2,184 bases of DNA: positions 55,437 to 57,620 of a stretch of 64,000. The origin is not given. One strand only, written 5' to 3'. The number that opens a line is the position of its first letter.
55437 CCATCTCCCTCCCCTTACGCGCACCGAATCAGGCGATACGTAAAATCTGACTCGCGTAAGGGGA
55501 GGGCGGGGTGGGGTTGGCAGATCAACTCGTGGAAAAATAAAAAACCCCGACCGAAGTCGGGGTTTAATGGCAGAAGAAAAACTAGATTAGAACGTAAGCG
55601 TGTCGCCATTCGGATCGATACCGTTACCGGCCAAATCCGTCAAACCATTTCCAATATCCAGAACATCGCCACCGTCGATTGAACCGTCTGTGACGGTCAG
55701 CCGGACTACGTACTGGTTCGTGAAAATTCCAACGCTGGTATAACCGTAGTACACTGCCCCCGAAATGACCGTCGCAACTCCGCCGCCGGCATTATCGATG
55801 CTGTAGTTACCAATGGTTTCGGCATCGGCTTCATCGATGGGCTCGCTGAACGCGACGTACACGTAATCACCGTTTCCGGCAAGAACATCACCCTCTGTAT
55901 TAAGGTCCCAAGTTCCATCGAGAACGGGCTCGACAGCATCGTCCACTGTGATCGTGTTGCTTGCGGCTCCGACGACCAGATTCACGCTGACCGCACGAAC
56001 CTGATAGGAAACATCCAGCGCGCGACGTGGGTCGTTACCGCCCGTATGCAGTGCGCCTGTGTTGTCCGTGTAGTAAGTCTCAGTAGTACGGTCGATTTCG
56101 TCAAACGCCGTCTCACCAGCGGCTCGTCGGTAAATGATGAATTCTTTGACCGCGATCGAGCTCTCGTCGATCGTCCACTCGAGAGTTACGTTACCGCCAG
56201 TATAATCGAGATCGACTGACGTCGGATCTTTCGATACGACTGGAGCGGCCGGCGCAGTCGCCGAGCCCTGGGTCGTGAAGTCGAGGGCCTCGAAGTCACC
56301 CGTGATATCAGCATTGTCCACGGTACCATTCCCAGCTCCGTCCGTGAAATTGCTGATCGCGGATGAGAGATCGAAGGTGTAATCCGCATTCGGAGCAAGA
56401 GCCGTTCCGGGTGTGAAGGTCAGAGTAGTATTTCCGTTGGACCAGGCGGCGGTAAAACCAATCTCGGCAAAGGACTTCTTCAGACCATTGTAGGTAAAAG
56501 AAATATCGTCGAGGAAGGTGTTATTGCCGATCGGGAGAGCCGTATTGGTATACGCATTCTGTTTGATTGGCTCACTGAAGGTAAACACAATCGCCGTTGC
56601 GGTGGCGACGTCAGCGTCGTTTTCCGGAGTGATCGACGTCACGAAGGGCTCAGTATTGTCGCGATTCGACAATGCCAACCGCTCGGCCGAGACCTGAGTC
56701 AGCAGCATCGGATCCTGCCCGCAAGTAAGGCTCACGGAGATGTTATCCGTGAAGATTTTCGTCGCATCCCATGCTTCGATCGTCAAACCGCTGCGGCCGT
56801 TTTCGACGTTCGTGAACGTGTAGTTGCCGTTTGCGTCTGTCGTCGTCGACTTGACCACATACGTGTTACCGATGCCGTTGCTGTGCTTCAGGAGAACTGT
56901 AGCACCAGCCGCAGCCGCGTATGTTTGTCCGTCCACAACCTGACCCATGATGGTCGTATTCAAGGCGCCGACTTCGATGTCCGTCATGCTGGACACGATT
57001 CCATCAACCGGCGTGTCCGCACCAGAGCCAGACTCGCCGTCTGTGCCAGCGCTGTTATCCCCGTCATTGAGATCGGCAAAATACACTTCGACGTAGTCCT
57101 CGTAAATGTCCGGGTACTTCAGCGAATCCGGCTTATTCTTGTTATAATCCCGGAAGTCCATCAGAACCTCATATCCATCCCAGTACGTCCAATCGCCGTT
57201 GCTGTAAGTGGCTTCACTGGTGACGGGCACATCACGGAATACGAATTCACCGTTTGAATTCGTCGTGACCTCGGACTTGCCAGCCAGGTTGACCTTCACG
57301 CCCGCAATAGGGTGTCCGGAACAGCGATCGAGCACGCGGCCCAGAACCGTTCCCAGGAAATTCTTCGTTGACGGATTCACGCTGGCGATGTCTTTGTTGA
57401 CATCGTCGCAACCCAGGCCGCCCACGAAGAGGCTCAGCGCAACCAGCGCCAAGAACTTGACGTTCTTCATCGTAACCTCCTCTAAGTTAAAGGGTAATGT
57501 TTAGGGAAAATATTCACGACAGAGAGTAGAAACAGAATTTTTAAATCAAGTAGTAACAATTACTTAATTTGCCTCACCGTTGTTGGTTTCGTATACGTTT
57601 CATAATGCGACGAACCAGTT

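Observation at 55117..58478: Tandem cassette architecture: full Ig-like surface lipoprotein gene plus a silent 3' paralog fragment, each with the same terminator and repeat block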

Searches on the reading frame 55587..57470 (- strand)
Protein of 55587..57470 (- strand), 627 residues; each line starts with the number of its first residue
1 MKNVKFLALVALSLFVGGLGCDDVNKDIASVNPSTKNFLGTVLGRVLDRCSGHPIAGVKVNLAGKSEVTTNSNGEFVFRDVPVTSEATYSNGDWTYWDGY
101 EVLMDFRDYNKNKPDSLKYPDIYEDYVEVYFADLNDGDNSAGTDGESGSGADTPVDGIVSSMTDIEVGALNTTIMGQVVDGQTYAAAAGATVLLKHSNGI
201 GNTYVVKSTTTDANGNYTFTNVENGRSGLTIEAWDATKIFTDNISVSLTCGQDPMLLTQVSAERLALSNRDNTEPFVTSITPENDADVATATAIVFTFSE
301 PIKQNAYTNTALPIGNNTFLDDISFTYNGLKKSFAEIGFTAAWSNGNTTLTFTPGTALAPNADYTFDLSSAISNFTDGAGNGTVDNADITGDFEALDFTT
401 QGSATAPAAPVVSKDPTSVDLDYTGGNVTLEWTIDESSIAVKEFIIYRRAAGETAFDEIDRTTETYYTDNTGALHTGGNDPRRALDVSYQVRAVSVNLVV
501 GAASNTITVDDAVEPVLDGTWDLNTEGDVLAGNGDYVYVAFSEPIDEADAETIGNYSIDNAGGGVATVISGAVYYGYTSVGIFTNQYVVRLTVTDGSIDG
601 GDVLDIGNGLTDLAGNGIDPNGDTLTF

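Call 9: search_protein_families(library=pfam, proteins=[window:55587-57470:-], max_evalue=0.01)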
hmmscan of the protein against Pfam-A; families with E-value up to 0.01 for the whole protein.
window:55587-57470:- (627 aa): 7 families
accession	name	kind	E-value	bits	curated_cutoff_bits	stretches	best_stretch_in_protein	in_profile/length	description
PF13620.12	CarboxypepD_reg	-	1.7e-16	60.8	32.3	2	173-233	1-56/82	Carboxypeptidase regulatory-like domain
PF13715.12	CarbopepD_reg_2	-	1.7e-11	44.5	32.2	2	174-234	1-53/88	CarboxypepD_reg-like domain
PF13205.12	Big_5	-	1.3e-09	39.1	23.6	1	271-400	1-105/105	Bacterial Ig-like domain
PF17210.9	SdrD_B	-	1e-07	32.6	29.7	1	187-233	24-66/112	SdrD B-like domain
PF17802.7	SpaA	-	0.00018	22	23.1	0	179-225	8-52/91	Prealbumin-like fold domain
PF16371.11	MetallophosN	-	0.0021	18.7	35.6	0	44-80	1-34/77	N terminal of Calcineurin-like phosphoesterase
PF20598.4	DUF6795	-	0.0081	16.9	27.4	0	51-83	8-48/103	Domain of unknown function (DUF6795)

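Call 12: find_homologous_proteins(query=window:55587-57470:-, max_evalue=0.001)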
Query window:55587-57470:- (627 aa): 17 proteins with E <= 0.001 among 8000 candidates.
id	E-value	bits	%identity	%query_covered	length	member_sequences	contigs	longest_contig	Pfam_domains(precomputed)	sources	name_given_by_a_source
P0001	0.0e+0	1379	100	100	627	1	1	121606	PF13715.13,PF13205.13,PF13620.13,PF22904.4,PF17210.10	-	-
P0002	0.0e+0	1109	81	100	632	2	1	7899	PF13715.13,PF13205.13,PF13620.13,PF22904.4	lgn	-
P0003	9.5e-221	752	62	99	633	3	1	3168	PF13715.13,PF13205.13,PF13620.13,PF22904.4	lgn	-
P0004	6.3e-187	641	57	99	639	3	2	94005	PF13715.13,PF13620.13,PF22904.4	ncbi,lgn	-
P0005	5.5e-175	601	52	99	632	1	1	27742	PF13715.13,PF13205.13,PF13620.13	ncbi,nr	ncbi:Ig-like domain-containing protein [bacterium]|nr:Ig-like domain-containing protein [bacterium]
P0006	7.1e-169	581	50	100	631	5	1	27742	PF13715.13,PF13620.13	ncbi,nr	ncbi:hypothetical protein HUU42_01390 [bacterium]|nr:hypothetical protein [bacterium]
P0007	8.5e-140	485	45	99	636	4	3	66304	PF13715.13,PF13620.13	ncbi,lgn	-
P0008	3.4e-135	470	43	100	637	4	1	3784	PF13715.13,PF13620.13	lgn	-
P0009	3.7e-128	447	47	91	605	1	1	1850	PF13715.13,PF13205.13,PF13620.13,PF22904.4,PF17210.10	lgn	-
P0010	2.9e-97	345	46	73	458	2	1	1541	PF13715.13,PF13205.13,PF13620.13,PF22904.4,PF17210.10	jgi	jgi:hypothetical protein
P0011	2.1e-82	296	36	94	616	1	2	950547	PF13715.13,PF13205.13,PF17802.8,PF13620.13,PF22904.4,PF17210.10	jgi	jgi:hypothetical protein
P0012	1.7e-73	266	35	100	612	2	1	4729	PF13205.13,PF13620.13,PF22904.4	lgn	-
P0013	1.9e-65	240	33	100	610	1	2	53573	PF13715.13,PF13205.13,PF13620.13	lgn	-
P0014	2.2e-51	193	32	93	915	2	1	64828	PF13715.13,PF13205.13,PF00629.31,PF13620.13,PF17210.10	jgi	jgi:hypothetical protein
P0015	5.3e-23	99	29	89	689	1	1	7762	PF13715.13,PF13620.13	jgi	jgi:hypothetical protein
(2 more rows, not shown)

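Call 13: find_encoding_contigs(protein=window:55587-57470:-, flank=10000, max_places=10)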
Protein window:55587-57470:- (627 aa): 1 contig read that carries it; 1 place shown.
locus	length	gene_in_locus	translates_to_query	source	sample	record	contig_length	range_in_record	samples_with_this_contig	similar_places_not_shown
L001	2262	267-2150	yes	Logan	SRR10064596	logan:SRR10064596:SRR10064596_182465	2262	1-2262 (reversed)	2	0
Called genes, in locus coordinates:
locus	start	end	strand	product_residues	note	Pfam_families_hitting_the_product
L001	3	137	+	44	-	?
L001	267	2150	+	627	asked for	PF22904:NOMO1-like_2nd (faint), PF13620:CarboxypepD_reg, PF17210:SdrD_B (faint), PF13620:CarboxypepD_reg, PF13715:CarbopepD_reg_2 (weak), PF13205:Big_5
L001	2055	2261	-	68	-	?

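Call 14: find_encoding_contigs(protein=P0005, flank=10000, max_places=4)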
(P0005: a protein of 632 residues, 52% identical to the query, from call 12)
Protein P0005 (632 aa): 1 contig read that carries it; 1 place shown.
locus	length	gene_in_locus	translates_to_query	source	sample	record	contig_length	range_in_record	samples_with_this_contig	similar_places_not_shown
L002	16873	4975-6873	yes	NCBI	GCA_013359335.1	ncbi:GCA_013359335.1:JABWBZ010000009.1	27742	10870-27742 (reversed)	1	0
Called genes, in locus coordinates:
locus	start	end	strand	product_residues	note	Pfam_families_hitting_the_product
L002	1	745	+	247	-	PF01656:CbiA, PF13614:AAA_31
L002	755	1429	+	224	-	PF02830:V4R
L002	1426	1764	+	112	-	-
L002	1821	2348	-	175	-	PF00578:AhpC-TSA, PF08534:Redoxin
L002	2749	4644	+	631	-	PF13620:CarboxypepD_reg (weak), PF13715:CarbopepD_reg_2 (faint), PF13620:CarboxypepD_reg (weak)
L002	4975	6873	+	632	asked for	PF13620:CarboxypepD_reg (weak), PF13715:CarbopepD_reg_2 (faint), PF13620:CarboxypepD_reg (weak), PF13205:Big_5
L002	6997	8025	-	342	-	PF08240:ADH_N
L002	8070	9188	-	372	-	PF00072:Response_reg, PF13487:HD_5, PF01966:HD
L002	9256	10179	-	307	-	PF01745:IPT (faint), PF01715:IPPT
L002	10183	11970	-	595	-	PF02518:HATPase_c (weak), PF13589:HATPase_c_3, PF01119:DNA_mis_repair, PF08676:MutL_C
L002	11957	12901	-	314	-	PF13489:Methyltransf_23, PF07021:MetW (weak), PF13847:Methyltransf_31, PF08241:Methyltransf_11, PF08242:Methyltransf_12, PF13649:Methyltransf_25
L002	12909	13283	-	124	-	-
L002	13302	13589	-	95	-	-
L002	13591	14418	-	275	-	PF01925:TauE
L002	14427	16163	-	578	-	PF00595:PDZ, PF13180:PDZ_2, PF17820:PDZ_6, PF03572:Peptidase_S41, PF28547:CHD_PDZ-protease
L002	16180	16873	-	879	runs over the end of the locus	PF14870:PSII_BNR (weak), PF01551:Peptidase_M23, PF25275:Golvesin_C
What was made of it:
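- A tandem pair with a C-like gene upstream exists in L002 (call 14).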

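Call 15: find_encoding_contigs(protein=P0002, flank=10000, max_places=4)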
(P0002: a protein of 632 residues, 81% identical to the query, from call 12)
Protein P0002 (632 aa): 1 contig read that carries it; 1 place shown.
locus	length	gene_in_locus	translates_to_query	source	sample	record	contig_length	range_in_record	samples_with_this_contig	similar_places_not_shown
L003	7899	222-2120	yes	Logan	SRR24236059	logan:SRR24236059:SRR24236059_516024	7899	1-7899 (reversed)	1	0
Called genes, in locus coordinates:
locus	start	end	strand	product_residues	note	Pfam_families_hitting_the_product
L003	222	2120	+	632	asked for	PF13620:CarboxypepD_reg, PF13715:CarbopepD_reg_2 (faint), PF22904:NOMO1-like_2nd (faint), PF13620:CarboxypepD_reg, PF13205:Big_5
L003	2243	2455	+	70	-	PF09360:zf-CDGSH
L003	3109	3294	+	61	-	PF02416:TatA_B_E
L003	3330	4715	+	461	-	PF01425:Amidase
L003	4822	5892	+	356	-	PF01547:SBP_bac_1, PF13416:SBP_bac_8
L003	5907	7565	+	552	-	PF07494:Reg_prop (faint)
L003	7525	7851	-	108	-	-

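Call 16: find_encoding_contigs(protein=P0004, flank=10000, max_places=4)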
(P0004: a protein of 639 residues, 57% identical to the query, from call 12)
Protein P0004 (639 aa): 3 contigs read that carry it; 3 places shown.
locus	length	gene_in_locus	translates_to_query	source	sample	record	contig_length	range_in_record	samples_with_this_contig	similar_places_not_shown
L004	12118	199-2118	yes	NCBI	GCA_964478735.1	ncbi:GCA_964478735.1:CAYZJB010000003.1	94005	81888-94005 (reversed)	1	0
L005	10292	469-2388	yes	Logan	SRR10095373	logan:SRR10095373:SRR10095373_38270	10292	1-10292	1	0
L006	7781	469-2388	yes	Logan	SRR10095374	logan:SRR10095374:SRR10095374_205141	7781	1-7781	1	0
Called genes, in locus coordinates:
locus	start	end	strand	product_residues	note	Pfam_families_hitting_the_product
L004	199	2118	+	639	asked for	PF13620:CarboxypepD_reg, PF13715:CarbopepD_reg_2 (faint), PF22904:NOMO1-like_2nd (faint), PF13620:CarboxypepD_reg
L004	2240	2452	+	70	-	PF09360:zf-CDGSH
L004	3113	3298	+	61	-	PF02416:TatA_B_E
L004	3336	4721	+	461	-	PF01425:Amidase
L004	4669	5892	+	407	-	PF01547:SBP_bac_1, PF13416:SBP_bac_8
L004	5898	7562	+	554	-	PF07494:Reg_prop (faint)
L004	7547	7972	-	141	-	-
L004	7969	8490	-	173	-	PF14238:DUF4340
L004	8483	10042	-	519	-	PF23357:DUF7088, PF09822:ABC_transp_aux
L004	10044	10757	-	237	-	PF01061:ABC2_membrane (weak), PF12679:ABC2_membrane_2, PF13346:ABC2_membrane_5 (weak), PF12698:ABC2_membrane_3 (weak)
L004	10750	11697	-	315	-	PF00005:ABC_tran, PF13304:AAA_21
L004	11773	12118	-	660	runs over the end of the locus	PF16177:ACAS_N, PF00501:AMP-binding, PF13193:AMP-binding_C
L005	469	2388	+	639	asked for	PF13620:CarboxypepD_reg, PF13715:CarbopepD_reg_2 (faint), PF22904:NOMO1-like_2nd (faint), PF13620:CarboxypepD_reg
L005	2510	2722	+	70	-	PF09360:zf-CDGSH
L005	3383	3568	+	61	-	PF02416:TatA_B_E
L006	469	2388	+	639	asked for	PF13620:CarboxypepD_reg, PF13715:CarbopepD_reg_2 (faint), PF22904:NOMO1-like_2nd (faint), PF13620:CarboxypepD_reg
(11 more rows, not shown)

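Call 21: find_encoding_contigs(protein=P0007, flank=10000, max_places=5)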
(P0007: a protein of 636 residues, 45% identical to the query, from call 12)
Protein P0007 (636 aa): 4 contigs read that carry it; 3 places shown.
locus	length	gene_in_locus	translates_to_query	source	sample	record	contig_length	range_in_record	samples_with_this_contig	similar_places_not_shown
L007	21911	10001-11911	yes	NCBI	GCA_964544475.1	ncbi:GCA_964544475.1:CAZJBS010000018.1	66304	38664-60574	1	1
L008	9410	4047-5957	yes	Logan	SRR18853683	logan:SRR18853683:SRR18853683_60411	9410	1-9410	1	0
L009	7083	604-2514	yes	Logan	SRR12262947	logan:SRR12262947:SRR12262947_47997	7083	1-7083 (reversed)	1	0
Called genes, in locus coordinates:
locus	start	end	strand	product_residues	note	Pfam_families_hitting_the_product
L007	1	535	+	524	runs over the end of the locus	PF00171:Aldedh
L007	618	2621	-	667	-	PF07228:SpoIIE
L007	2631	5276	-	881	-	PF01624:MutS_I, PF05188:MutS_II, PF05192:MutS_III, PF05190:MutS_IV, PF00488:MutS_V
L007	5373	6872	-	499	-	PF00289:Biotin_carb_N, PF02222:ATP-grasp, PF02786:CPSase_L_D2, PF07478:Dala_Dala_lig_C, PF02785:Biotin_carb_C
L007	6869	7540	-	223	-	PF00005:ABC_tran, PF13304:AAA_21 (weak)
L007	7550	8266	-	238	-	PF05036:SPOR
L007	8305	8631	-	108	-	PF06155:GBBH-like_N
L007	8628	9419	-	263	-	PF00561:Abhydrolase_1, PF12146:Hydrolase_4, PF12697:Abhydrolase_6, PF00326:Peptidase_S9 (faint)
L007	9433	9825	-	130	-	PF01627:Hpt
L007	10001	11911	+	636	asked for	PF13620:CarboxypepD_reg (weak), PF13715:CarbopepD_reg_2 (faint)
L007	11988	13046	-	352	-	PF01112:Asparaginase_2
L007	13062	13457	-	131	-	-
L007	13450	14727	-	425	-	PF13439:Glyco_transf_4 (weak), PF13579:Glyco_trans_4_4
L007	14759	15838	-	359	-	PF01321:Creatinase_N, PF00557:Peptidase_M24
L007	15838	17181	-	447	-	PF00289:Biotin_carb_N, PF01071:GARS_A (weak), PF02222:ATP-grasp, PF02786:CPSase_L_D2, PF07478:Dala_Dala_lig_C, PF02785:Biotin_carb_C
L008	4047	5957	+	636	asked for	PF13620:CarboxypepD_reg (weak), PF13715:CarbopepD_reg_2 (faint)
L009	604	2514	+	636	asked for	PF13620:CarboxypepD_reg (weak), PF13715:CarbopepD_reg_2 (faint)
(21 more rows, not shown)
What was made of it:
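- Full-length type-C genes in other genomes (P0007) sit in a different genomic context, Hpt-gene-asparaginase (call 21). Full type-C genes in other genomes lie at a different locus (call 21).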

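Call 23: find_encoding_contigs(protein=P0003, flank=10000, max_places=6)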
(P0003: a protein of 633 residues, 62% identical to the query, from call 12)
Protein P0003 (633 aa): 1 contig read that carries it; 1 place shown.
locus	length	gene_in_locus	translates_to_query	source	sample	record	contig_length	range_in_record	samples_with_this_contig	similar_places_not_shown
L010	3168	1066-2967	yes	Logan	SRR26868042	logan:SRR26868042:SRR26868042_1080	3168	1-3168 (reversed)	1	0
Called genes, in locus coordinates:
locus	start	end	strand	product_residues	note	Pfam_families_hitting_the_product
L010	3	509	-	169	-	?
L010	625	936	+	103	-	-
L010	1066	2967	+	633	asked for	PF22904:NOMO1-like_2nd (faint), PF13620:CarboxypepD_reg (weak), PF13715:CarbopepD_reg_2 (faint), PF13205:Big_5 (faint), PF13620:CarboxypepD_reg (weak)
